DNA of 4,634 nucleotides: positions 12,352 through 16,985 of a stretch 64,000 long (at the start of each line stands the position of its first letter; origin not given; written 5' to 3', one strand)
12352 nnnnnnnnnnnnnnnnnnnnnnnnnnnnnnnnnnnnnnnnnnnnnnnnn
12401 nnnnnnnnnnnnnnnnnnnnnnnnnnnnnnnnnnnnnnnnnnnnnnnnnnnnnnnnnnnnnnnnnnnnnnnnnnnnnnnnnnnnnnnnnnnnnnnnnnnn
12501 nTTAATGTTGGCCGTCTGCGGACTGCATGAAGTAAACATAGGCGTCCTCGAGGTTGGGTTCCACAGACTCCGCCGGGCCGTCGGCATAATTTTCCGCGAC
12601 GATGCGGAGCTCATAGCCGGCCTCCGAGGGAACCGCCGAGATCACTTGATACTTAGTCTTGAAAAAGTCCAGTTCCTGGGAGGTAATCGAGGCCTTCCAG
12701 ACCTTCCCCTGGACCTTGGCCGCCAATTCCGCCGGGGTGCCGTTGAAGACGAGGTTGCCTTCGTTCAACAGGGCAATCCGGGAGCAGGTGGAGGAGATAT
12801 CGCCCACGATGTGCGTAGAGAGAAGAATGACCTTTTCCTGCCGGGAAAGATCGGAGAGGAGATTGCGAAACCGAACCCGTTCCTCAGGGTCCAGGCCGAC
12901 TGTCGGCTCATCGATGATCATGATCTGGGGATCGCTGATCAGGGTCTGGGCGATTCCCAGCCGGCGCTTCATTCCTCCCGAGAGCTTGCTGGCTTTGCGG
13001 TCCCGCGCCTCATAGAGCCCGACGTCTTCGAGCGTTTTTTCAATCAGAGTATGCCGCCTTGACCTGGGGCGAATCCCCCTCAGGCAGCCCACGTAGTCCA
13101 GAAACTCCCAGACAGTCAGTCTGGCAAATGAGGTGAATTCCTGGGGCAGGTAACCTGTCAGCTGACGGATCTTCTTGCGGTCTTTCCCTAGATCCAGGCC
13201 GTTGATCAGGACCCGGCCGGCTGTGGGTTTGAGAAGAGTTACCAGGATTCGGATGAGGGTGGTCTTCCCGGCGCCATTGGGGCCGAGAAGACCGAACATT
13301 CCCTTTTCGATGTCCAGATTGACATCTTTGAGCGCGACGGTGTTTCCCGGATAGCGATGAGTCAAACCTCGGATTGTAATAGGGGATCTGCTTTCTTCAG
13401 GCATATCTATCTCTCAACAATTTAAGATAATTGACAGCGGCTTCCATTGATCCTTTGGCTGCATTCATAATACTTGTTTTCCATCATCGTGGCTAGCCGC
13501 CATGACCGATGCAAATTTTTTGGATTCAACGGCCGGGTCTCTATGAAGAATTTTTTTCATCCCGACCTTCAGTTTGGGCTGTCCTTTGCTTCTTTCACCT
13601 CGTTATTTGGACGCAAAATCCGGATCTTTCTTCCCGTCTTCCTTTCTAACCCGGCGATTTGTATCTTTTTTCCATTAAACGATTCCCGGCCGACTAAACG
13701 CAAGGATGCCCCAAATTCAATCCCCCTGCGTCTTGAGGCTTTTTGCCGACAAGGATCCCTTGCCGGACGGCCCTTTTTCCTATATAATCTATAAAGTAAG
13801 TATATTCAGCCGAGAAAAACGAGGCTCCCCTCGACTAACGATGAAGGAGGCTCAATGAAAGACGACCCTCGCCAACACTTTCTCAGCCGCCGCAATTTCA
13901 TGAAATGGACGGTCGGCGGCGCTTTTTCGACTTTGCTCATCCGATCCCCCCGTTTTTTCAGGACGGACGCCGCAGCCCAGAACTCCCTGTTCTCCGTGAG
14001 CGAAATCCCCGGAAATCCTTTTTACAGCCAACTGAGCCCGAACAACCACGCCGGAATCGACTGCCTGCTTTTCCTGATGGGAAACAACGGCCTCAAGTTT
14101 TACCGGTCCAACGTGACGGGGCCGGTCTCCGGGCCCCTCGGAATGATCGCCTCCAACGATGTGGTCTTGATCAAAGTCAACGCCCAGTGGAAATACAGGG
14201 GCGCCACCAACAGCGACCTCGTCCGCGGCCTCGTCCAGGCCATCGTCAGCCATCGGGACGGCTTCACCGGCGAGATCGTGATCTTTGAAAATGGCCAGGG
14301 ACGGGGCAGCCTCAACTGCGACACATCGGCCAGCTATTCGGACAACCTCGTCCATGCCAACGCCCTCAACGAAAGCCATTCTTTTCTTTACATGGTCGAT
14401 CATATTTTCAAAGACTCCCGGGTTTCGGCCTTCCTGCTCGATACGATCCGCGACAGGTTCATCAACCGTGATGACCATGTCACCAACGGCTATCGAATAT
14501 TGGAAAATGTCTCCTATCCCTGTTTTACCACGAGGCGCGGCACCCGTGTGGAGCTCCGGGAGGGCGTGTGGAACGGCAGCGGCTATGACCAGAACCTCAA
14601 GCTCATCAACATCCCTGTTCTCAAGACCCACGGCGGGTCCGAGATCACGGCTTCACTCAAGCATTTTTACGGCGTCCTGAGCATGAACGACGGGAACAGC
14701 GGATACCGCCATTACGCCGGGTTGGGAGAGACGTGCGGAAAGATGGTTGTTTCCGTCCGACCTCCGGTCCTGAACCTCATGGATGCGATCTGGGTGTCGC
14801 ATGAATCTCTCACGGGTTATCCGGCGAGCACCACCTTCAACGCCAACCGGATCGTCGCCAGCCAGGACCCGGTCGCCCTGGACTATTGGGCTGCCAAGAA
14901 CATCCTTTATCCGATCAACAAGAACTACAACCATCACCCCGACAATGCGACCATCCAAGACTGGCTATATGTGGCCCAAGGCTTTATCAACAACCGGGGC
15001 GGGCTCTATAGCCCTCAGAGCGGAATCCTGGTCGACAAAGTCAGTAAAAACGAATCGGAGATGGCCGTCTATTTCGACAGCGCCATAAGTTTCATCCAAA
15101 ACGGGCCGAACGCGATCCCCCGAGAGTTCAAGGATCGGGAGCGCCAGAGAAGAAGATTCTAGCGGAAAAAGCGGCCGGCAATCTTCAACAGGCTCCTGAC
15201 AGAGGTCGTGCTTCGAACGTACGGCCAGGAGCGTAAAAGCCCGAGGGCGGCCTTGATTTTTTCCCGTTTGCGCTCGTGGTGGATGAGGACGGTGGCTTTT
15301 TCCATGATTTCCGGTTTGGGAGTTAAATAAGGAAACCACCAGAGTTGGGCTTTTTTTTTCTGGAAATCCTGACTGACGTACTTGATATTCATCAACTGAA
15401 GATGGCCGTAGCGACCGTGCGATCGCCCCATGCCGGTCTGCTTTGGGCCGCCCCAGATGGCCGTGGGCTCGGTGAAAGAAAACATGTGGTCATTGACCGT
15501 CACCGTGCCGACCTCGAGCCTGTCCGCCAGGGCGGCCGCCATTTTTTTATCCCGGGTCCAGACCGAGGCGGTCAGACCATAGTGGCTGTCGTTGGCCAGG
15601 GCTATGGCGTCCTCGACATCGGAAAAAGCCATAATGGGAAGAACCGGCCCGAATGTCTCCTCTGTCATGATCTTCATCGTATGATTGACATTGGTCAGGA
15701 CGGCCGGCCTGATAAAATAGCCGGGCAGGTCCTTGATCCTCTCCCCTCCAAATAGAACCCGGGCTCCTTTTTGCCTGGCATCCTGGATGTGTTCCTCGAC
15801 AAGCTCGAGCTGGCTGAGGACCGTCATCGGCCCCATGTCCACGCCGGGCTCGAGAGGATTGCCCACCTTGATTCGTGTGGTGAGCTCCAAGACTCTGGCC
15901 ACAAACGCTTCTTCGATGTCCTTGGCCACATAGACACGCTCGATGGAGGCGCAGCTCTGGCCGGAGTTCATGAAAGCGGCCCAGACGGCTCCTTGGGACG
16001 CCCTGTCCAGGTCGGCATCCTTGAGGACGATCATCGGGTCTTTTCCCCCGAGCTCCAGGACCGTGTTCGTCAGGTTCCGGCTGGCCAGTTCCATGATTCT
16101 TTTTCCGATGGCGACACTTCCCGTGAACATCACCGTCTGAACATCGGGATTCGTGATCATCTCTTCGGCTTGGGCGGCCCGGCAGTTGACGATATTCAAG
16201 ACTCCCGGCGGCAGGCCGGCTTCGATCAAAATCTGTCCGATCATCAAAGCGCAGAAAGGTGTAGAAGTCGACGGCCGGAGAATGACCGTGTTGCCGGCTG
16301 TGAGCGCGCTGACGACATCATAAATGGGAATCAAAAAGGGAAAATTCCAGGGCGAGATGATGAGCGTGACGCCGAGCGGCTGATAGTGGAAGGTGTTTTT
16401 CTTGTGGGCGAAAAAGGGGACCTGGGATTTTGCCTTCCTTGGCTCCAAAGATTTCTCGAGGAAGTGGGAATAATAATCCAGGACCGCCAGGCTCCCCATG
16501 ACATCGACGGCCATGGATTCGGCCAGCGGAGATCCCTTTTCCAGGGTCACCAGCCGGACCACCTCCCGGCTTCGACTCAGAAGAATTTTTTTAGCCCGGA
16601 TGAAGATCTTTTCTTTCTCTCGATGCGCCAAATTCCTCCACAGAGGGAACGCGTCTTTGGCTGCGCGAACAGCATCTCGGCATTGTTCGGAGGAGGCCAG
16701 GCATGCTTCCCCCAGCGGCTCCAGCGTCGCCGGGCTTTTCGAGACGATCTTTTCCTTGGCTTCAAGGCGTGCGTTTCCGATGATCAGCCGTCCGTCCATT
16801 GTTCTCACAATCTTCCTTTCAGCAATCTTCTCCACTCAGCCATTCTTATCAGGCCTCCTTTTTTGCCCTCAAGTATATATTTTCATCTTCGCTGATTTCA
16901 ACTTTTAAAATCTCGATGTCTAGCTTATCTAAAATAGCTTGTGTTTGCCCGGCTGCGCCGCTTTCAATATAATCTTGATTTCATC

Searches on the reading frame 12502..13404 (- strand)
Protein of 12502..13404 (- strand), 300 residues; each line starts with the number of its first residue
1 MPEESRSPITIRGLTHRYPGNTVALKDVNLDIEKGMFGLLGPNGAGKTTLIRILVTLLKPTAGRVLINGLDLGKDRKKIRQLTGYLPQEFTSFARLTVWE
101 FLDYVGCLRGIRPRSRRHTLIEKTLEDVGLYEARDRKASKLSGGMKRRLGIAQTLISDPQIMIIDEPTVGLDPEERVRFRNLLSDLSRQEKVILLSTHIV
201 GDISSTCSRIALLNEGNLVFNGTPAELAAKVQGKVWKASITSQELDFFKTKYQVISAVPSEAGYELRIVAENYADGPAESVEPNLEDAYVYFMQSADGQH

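Call 51: search_protein_families(library=pfam, proteins=[window:12502-13404:-], max_evalue=0.001)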
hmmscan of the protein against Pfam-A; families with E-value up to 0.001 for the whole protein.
window:12502-13404:- (300 aa): 6 families
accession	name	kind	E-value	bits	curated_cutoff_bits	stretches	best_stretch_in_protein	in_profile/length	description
PF00005.33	ABC_tran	-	9.1e-33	114.2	25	1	25-168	1-136/137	ABC transporter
PF13304.12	AAA_21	-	1.4e-14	55.4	27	2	118-198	215-298/304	AAA domain, putative AbiEii toxin, Type IV TA system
PF13175.12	AAA_15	-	1.1e-06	28.9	32.1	0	25-61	14-50/374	AAA ATPase domain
PF13476.12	AAA_23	-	1.2e-05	26.5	27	1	25-55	10-40/201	AAA domain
PF13555.12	AAA_29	-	0.00036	20.7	27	1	29-62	16-50/61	P-loop containing region of AAA domain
PF02463.25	SMC_N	-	0.0005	20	40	0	26-52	16-42/220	RecF/RecN/SMC N terminal domain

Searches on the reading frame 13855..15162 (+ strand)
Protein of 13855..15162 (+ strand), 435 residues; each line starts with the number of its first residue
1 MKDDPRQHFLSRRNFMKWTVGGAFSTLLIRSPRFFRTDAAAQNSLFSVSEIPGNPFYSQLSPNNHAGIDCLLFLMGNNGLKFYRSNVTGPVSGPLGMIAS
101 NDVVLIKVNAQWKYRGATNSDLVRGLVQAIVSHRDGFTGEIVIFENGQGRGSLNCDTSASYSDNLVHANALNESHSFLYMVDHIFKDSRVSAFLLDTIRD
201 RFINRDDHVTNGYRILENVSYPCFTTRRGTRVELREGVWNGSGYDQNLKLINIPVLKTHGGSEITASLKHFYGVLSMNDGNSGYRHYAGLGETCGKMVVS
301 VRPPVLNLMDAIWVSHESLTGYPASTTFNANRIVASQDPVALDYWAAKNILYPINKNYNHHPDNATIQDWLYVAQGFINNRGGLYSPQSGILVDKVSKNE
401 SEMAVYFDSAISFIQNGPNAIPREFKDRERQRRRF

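Call 3: search_protein_families(library=pfam, proteins=[window:13855-15162:+], max_evalue=0.1)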
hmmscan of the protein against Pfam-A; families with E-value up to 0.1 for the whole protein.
window:13855-15162:+ (435 aa): 2 families
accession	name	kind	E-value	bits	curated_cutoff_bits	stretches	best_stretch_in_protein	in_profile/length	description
PF04015.17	DUF362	-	8.4e-17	62.3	24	1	250-347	102-199/200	Domain of unknown function (DUF362)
PF10518.14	TAT_signal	-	0.022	15.1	22.7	1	10-27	2-19/21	TAT (twin-arginine translocation) pathway signal sequence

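Call 4: search_protein_families(library=ncbifam, proteins=[window:13855-15162:+], max_evalue=0.1)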
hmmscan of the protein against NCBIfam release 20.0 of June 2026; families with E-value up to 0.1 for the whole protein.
window:13855-15162:+ (435 aa): 0 families

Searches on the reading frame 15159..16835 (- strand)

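Call 3: search_protein_families(library=pfam, proteins=[window:15159-16835:-], max_evalue=0.1)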
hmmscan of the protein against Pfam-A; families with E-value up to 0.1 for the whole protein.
window:15159-16835:- (558 aa): 2 families
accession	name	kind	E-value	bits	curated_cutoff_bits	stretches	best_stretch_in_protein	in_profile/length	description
PF00171.27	Aldedh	-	8.6e-147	489.8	23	1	27-487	6-461/461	Aldehyde dehydrogenase family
PF05893.19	LuxC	-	2.6e-06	27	21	1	141-307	76-244/401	Acyl-CoA reductase (LuxC)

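Call 4: search_protein_families(library=ncbifam, proteins=[window:15159-16835:-], max_evalue=0.1)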
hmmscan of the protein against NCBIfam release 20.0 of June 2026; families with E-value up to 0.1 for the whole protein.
window:15159-16835:- (558 aa): 46 families (the best 25 are shown)
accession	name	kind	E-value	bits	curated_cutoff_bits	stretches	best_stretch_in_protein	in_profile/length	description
NF006916.0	PRK09407.1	equivalog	8.4e-134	447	521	1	21-489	27-492/526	succinic semialdehyde dehydrogenase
TIGR01804.1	BADH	equivalog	2.9e-115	385.4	668.6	1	27-477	12-459/467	betaine-aldehyde dehydrogenase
TIGR01780.1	SSADH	subfamily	3.7e-112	375.5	646.35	1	34-485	3-448/448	succinate-semialdehyde dehydrogenase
NF009725.0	PRK13252.1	equivalog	3.8e-110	368.6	593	1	25-493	19-483/488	betaine-aldehyde dehydrogenase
NF010000.0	PRK13473.1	subfamily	7.6e-108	361.2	615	1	20-488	9-471/475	aminobutyraldehyde dehydrogenase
NF045735.1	PaDhStyDPseudo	equivalog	1.5e-103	347.1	850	1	26-475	16-467/483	phenylacetaldehyde dehydrogenase StyD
TIGR02299.1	HpaE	equivalog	9.9e-103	344.3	638.35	1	25-496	13-483/488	5-carboxymethyl-2-hydroxymuconate semialdehyde dehydrogenase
NF002852.0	PRK03137.1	subfamily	5e-100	335.7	648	1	16-490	38-513/514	L-glutamate gamma-semialdehyde dehydrogenase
NF007497.0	PRK10090.1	equivalog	8.9e-98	328.1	500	1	29-483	23-471/480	aldehyde dehydrogenase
NF042993.1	AlphKGSA_gudD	equivalog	2.2e-97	326.8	770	1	26-474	17-465/481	alpha-ketoglutaric semialdehyde dehydrogenase GucD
NF008415.0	PRK11241.1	equivalog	1.5e-96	324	828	1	27-487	25-478/482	NADP-dependent succinate-semialdehyde dehydrogenase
NF040792.1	glyc_ald_dh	equivalog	1.7e-95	320.8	760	1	27-497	15-481/488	D-glyceraldehyde dehydrogenase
NF040648.1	lactal_redase_Meth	equivalog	5.5e-94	315.8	650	1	23-487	6-460/463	lactaldehyde dehydrogenase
NF006915.0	PRK09406.1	equivalog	1e-91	308.1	730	1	32-487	5-454/457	NADP-dependent succinic semialdehyde dehydrogenase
TIGR01237.1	D1pyr5carbox2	equivalog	3.8e-89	299.8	659.65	1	16-489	34-509/511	L-glutamate gamma-semialdehyde dehydrogenase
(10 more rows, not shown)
